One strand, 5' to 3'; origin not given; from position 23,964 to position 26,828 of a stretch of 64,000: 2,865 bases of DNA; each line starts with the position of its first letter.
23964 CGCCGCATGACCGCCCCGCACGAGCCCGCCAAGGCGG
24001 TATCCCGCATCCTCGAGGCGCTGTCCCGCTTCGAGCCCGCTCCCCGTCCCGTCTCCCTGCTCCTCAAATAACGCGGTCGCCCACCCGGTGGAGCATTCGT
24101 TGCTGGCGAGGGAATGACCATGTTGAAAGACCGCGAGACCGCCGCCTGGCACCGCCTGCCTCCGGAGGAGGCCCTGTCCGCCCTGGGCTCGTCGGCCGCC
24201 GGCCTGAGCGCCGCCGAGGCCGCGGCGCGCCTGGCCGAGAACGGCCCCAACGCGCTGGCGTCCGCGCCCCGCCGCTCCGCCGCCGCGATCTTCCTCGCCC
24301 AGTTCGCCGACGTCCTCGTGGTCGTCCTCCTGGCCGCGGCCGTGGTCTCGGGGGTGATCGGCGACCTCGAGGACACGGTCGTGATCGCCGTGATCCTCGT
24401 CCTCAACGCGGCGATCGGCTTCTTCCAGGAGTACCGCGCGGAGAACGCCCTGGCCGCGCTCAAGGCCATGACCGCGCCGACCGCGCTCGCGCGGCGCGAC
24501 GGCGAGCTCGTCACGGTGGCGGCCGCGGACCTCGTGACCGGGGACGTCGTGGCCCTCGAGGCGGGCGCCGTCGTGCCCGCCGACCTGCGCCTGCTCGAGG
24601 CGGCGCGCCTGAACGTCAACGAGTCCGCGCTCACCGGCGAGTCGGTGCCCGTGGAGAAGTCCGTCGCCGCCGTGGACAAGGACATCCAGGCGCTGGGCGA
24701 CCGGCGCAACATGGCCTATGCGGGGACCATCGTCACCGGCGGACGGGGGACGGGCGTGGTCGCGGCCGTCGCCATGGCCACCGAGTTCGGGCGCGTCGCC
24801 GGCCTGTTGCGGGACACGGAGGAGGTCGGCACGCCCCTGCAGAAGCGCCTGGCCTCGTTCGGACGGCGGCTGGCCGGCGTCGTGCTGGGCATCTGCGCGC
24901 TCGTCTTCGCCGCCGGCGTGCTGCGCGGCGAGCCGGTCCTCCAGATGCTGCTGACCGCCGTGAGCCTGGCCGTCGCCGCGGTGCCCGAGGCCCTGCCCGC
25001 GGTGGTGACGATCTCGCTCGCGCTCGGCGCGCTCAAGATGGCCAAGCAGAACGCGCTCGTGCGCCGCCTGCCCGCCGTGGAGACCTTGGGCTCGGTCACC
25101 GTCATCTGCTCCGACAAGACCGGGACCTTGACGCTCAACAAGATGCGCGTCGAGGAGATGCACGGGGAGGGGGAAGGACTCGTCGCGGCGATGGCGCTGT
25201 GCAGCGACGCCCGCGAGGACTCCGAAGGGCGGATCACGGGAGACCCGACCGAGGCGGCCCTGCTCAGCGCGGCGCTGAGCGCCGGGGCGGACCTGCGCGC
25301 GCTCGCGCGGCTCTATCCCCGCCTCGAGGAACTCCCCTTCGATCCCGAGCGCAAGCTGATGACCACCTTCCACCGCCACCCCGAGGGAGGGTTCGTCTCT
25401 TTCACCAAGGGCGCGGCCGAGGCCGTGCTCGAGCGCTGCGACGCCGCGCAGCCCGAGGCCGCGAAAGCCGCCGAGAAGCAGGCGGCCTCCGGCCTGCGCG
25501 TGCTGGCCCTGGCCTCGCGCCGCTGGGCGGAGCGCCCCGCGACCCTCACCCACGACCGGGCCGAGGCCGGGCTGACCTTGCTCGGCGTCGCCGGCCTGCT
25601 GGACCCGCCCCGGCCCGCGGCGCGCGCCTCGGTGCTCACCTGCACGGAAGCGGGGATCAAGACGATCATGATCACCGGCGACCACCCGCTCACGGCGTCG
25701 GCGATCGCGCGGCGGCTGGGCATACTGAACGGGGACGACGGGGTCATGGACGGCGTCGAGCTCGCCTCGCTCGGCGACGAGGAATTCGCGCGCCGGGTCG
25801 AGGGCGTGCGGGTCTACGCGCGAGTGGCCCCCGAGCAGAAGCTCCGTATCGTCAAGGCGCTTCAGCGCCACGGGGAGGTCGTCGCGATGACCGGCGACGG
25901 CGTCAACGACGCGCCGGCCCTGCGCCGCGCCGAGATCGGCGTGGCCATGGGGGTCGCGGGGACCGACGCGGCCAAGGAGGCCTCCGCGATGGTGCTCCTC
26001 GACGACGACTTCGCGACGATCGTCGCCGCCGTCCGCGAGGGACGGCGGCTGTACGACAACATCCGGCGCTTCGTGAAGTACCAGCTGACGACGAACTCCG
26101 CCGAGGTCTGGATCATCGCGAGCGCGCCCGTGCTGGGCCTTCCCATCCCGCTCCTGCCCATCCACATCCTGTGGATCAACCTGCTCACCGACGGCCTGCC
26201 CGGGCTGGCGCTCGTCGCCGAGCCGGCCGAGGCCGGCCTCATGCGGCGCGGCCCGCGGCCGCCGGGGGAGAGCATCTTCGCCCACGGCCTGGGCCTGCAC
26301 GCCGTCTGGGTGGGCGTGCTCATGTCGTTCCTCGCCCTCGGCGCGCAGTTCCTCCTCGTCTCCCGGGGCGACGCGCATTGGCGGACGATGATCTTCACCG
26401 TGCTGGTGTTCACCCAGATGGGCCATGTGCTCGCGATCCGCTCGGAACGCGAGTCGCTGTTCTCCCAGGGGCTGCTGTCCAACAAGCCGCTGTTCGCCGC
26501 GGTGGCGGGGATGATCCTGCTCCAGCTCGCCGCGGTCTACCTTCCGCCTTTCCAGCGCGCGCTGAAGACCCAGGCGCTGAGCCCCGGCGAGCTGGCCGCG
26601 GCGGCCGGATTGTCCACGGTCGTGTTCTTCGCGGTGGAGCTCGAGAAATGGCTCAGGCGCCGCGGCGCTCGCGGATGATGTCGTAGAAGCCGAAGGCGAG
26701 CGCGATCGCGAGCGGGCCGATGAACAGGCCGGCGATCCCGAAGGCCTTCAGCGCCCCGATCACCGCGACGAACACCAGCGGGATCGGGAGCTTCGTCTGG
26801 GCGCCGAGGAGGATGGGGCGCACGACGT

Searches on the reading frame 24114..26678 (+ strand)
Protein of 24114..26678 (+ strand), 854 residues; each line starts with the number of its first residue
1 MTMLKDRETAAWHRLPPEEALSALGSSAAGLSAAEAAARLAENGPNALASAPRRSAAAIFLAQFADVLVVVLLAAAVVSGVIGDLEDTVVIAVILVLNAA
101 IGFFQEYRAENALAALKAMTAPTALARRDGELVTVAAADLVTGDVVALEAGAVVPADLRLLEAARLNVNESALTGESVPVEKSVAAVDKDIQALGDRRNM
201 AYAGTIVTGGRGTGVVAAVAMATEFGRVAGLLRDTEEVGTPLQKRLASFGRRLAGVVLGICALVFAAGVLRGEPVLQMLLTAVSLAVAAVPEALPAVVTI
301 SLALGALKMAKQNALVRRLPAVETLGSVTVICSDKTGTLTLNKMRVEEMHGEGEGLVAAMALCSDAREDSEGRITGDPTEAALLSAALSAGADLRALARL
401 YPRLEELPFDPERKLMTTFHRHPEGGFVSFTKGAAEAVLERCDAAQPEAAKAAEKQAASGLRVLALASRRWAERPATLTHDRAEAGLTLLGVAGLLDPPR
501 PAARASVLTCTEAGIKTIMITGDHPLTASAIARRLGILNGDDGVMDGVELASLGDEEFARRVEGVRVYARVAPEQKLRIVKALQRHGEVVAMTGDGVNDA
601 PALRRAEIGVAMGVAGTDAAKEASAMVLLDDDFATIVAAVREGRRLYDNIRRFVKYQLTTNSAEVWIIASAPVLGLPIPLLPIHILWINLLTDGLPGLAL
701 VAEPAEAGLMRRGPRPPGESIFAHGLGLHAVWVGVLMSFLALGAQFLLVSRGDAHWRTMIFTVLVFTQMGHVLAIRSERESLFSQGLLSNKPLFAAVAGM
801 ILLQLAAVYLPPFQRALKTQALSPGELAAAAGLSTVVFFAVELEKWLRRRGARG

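Call 73: search_protein_families(library=pfam, proteins=[window:24114-26678:+], max_evalue=0.0001)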
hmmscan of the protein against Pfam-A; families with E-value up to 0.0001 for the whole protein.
window:24114-26678:+ (854 aa): 5 families
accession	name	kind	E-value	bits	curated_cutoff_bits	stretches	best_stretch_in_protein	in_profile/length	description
PF00689.26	Cation_ATPase_C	-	9.1e-54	182.3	27.3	1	677-847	1-175/175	Cation transporting ATPase, C-terminus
PF00122.25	E1-E2_ATPase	-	1.4e-51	175.1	28.1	1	119-312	2-181/181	E1-E2 ATPase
PF00690.31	Cation_ATPase_N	-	3e-19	68.9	20.4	1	12-79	1-69/69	Cation transporter/ATPase, N-terminus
PF00702.32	Hydrolase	-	4.8e-19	69.9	26.4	1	329-606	2-190/191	haloacid dehalogenase-like hydrolase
PF13246.12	Cation_ATPase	-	5.4e-19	68.5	21.7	1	366-443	11-89/91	Cation transport ATPase (P-type)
